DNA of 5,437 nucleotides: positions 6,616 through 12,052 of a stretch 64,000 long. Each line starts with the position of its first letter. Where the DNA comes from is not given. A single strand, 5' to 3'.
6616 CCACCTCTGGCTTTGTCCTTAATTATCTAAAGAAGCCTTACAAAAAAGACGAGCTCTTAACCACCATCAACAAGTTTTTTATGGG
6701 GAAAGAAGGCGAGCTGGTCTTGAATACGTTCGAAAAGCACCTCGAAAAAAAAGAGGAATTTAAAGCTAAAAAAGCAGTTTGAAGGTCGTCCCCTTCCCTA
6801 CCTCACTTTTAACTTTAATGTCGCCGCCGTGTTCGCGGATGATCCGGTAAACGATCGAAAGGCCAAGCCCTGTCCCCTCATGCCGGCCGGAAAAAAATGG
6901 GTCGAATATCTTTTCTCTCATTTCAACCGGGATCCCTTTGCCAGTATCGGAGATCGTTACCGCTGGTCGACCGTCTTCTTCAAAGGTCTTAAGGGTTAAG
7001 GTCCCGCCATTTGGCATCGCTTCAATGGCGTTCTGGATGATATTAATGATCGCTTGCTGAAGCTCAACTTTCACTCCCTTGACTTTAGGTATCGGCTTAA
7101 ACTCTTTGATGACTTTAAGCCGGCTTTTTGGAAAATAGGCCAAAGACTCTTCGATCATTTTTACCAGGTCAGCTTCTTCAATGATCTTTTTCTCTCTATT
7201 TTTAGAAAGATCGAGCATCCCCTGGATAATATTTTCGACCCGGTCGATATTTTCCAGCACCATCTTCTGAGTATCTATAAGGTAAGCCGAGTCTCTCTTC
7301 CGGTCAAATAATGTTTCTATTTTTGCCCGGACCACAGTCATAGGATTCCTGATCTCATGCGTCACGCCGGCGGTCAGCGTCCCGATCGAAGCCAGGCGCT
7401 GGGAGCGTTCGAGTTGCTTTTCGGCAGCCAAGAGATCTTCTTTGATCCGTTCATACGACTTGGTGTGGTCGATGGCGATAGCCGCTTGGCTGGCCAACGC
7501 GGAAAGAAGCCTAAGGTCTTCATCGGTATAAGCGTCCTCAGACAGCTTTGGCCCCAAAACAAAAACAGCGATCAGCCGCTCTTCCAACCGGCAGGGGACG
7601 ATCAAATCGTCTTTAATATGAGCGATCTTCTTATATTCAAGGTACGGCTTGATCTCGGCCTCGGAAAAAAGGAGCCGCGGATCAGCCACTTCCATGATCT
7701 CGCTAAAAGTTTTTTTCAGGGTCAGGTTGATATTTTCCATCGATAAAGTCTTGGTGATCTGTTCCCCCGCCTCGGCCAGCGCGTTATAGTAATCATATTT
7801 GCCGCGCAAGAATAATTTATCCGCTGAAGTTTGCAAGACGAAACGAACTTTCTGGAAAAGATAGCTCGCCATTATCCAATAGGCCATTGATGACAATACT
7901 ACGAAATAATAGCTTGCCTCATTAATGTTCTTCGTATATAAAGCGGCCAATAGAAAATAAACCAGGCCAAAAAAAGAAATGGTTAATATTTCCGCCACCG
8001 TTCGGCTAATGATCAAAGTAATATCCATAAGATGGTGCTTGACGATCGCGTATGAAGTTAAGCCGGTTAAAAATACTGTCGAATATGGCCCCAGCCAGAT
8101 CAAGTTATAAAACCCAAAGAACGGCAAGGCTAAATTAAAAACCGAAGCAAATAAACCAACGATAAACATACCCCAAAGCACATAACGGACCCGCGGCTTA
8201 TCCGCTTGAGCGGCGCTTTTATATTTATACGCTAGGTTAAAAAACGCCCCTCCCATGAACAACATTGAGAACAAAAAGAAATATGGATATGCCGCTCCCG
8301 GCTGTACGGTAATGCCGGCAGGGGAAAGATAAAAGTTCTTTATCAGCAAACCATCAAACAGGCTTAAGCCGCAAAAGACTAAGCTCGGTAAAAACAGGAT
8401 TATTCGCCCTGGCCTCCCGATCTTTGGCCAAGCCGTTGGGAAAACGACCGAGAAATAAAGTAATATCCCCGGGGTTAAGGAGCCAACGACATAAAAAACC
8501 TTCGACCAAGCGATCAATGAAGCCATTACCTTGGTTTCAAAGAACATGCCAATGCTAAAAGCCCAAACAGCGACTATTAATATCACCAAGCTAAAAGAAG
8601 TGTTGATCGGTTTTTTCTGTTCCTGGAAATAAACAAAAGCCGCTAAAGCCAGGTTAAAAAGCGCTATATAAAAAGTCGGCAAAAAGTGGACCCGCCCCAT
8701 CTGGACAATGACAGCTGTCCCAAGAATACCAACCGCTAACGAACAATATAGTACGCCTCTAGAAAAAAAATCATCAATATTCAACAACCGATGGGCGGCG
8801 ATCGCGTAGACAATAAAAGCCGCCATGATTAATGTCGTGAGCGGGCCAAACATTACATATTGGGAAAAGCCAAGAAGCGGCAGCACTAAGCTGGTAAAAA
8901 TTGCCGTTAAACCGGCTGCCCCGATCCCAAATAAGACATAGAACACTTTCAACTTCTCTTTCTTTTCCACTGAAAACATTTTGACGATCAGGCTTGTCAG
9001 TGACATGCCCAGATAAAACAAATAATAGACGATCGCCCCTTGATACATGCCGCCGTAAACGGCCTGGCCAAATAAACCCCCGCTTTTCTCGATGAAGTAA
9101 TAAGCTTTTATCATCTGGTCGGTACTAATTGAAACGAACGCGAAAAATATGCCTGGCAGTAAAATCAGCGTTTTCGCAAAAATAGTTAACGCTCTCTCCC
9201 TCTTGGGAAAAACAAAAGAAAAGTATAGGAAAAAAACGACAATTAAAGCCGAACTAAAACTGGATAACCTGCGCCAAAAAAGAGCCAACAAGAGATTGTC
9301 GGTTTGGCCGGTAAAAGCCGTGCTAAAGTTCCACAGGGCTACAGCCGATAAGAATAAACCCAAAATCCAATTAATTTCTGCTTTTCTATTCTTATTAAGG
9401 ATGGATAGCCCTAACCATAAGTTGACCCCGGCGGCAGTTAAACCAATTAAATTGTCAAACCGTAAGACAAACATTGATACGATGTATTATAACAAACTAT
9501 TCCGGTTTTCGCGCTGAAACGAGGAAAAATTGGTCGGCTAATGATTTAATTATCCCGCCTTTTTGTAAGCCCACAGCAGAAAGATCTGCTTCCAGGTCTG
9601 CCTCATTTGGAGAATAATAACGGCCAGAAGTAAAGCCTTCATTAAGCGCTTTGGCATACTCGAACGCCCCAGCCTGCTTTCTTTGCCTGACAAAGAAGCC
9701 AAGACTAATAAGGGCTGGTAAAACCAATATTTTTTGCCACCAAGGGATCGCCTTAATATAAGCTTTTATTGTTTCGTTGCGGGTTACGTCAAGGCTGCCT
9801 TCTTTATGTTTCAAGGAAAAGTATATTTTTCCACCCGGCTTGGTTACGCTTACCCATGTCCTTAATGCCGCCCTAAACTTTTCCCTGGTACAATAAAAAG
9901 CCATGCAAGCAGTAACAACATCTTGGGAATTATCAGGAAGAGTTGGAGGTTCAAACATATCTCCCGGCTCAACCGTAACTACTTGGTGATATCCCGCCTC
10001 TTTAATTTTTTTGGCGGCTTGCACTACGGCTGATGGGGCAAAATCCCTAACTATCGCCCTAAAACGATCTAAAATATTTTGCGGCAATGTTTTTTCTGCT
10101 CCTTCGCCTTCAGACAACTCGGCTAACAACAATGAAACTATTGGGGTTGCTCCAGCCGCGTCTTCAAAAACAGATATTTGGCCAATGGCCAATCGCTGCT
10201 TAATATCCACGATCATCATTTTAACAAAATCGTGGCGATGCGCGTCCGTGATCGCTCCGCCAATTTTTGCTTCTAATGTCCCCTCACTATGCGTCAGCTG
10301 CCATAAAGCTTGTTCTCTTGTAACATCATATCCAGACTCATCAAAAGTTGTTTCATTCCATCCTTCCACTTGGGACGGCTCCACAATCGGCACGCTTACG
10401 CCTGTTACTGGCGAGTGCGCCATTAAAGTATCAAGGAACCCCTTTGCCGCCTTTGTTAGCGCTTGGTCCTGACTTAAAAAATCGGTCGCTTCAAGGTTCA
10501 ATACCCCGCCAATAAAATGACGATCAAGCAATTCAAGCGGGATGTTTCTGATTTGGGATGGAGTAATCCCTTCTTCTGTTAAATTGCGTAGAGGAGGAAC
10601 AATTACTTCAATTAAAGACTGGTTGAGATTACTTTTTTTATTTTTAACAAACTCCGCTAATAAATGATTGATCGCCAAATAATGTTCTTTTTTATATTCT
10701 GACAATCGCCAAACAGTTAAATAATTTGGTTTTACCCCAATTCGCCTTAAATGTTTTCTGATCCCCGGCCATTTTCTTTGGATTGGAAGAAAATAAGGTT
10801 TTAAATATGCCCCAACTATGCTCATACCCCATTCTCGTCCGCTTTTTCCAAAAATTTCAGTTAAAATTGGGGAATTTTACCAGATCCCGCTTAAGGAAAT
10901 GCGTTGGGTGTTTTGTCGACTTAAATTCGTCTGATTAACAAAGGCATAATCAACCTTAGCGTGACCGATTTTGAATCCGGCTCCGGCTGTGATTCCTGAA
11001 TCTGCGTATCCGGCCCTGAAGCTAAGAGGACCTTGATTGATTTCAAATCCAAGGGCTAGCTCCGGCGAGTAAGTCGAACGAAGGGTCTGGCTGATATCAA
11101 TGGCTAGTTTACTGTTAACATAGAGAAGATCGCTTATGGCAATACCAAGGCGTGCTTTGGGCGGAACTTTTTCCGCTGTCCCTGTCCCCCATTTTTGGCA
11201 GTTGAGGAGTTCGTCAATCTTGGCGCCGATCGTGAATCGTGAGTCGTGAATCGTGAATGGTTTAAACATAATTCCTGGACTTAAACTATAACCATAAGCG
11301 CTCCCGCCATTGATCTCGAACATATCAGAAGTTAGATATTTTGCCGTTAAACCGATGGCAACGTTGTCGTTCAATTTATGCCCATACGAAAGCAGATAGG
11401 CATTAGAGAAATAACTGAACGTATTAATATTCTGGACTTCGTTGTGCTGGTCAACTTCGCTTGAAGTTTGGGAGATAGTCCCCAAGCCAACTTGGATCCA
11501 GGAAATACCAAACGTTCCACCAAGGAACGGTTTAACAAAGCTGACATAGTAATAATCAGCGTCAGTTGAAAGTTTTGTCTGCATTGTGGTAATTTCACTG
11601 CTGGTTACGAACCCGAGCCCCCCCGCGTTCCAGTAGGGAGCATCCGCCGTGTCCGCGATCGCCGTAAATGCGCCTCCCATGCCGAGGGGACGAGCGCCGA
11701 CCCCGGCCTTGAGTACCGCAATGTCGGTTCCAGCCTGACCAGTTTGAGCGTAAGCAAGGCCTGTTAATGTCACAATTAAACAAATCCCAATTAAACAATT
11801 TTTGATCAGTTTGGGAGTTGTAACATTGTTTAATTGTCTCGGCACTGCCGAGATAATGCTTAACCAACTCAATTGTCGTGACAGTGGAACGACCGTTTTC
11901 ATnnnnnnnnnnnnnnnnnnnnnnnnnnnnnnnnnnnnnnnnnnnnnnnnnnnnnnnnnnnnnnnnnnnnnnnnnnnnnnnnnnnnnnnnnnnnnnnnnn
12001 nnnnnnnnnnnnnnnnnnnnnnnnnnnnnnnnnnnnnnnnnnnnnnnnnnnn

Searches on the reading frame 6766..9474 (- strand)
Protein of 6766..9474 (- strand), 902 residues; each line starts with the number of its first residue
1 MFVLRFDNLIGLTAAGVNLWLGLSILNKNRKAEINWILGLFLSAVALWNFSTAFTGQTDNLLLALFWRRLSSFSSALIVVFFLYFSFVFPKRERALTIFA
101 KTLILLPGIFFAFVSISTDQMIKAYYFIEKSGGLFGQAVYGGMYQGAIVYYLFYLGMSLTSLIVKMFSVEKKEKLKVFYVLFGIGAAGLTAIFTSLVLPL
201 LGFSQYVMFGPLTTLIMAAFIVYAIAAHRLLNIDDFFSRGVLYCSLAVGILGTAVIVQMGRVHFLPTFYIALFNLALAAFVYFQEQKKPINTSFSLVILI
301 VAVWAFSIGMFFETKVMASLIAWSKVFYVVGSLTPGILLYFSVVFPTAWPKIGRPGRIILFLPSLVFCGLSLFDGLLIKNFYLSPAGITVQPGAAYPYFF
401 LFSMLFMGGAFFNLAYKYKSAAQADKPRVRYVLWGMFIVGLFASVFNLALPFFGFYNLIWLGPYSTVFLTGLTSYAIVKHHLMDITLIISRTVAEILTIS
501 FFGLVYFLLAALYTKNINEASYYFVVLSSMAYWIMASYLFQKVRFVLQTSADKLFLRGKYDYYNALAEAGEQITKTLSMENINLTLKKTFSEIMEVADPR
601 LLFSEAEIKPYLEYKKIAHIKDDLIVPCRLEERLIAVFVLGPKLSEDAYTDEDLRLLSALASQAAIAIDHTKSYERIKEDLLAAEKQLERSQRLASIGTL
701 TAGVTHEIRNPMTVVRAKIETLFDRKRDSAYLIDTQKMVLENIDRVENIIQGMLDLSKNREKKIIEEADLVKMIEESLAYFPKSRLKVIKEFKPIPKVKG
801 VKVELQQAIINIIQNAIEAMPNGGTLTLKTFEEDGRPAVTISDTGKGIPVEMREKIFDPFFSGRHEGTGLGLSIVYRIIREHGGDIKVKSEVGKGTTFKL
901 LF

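Call 7: search_protein_families(library=pfam, proteins=[window:6766-9474:-], max_evalue=0.01)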
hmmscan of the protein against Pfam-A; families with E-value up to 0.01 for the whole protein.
window:6766-9474:- (902 aa): 7 families
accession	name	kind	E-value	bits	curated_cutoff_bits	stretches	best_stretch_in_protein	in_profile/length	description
PF02518.31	HATPase_c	-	4e-26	92.1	26.4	1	802-900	3-105/111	Histidine kinase-, DNA gyrase B-, and HSP90-like ATPase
PF16927.11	HisKA_7TM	-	1.7e-19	71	28.6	2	16-233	7-222/224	N-terminal 7TM region of histidine kinase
PF00512.31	HisKA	-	5.8e-09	36.3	26.9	1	698-760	3-64/66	His Kinase A (phospho-acceptor) domain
PF13492.12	GAF_3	-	3.2e-07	31.2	27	1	624-670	84-129/129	GAF domain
PF13185.12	GAF_2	-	4.5e-07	30.6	28.6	1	616-669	87-136/136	GAF domain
PF01590.32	GAF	-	0.0001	23.3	22.4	1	598-668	71-133/133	GAF domain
PF14501.12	HATPase_c_5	-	0.0013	19.1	22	1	804-891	5-91/102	GHKL domain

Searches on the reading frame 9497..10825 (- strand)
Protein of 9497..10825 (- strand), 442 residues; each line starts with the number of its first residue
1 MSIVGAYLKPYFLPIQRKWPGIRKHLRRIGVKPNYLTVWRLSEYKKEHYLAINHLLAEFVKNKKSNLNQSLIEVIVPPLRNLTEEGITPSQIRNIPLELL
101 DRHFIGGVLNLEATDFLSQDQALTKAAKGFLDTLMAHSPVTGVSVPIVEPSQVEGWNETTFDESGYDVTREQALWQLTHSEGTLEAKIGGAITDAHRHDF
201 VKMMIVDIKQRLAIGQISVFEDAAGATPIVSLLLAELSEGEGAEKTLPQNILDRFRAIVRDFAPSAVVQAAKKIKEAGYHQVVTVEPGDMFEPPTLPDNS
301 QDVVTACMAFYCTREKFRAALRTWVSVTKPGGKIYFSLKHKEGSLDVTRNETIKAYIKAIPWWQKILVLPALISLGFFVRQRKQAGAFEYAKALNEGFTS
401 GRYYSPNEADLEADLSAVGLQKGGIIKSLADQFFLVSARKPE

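Call 7: search_protein_families(library=pfam, proteins=[window:9497-10825:-], max_evalue=0.01)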
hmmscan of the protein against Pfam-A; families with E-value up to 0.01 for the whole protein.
window:9497-10825:- (442 aa): 5 families
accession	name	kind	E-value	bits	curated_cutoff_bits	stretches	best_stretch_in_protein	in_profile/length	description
PF13649.12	Methyltransf_25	-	1.1e-07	32.9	27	1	255-332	22-97/97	Methyltransferase domain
PF08241.18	Methyltransf_11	-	1.9e-07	32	21.2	1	257-336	21-95/95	Methyltransferase domain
PF08242.18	Methyltransf_12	-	9.8e-07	29.9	30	1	247-334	15-98/98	Methyltransferase domain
PF01209.24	Ubie_methyltran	-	0.00027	20.8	20.1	1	247-336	65-151/233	ubiE/COQ5 methyltransferase family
PF13847.12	Methyltransf_31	-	0.0017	18.5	27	1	261-340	35-113/145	Methyltransferase domain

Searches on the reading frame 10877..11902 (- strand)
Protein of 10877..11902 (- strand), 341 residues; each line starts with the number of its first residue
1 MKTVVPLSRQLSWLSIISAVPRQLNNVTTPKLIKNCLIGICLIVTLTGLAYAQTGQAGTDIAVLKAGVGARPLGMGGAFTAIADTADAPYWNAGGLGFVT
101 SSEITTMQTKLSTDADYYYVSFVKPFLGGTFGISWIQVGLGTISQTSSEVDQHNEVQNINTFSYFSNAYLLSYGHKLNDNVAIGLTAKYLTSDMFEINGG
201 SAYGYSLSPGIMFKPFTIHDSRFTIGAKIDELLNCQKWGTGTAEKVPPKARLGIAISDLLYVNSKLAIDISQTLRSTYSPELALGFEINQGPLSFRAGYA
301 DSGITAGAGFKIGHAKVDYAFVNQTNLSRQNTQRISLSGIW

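Call 7: search_protein_families(library=pfam, proteins=[window:10877-11902:-], max_evalue=0.01)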
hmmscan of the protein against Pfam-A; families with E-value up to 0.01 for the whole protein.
window:10877-11902:- (341 aa): 0 families

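Call 8: search_protein_families(library=ncbifam, proteins=[window:10877-11902:-], max_evalue=0.01)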
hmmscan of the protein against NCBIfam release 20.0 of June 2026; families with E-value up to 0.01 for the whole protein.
window:10877-11902:- (341 aa): 4 families
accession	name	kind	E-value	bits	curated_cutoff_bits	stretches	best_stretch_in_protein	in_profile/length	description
NF033709.1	PorV_fam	subfamily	1.9e-30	106.5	90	1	60-338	3-323/326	PorV/PorQ family protein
NF052325.1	PorVQ2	equivalog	2.6e-19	69.3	325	1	63-213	29-184/354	putative type IX sorting system protein PorV2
NF033710.1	T9SS_OM_PorV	equivalog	8.1e-10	38.4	250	1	55-196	20-161/367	type IX secretion system outer membrane channel protein PorV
NF033711.1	T9SS_PorQ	equivalog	2.5e-08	33.4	220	1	38-214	5-172/335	type IX secretion system protein PorQ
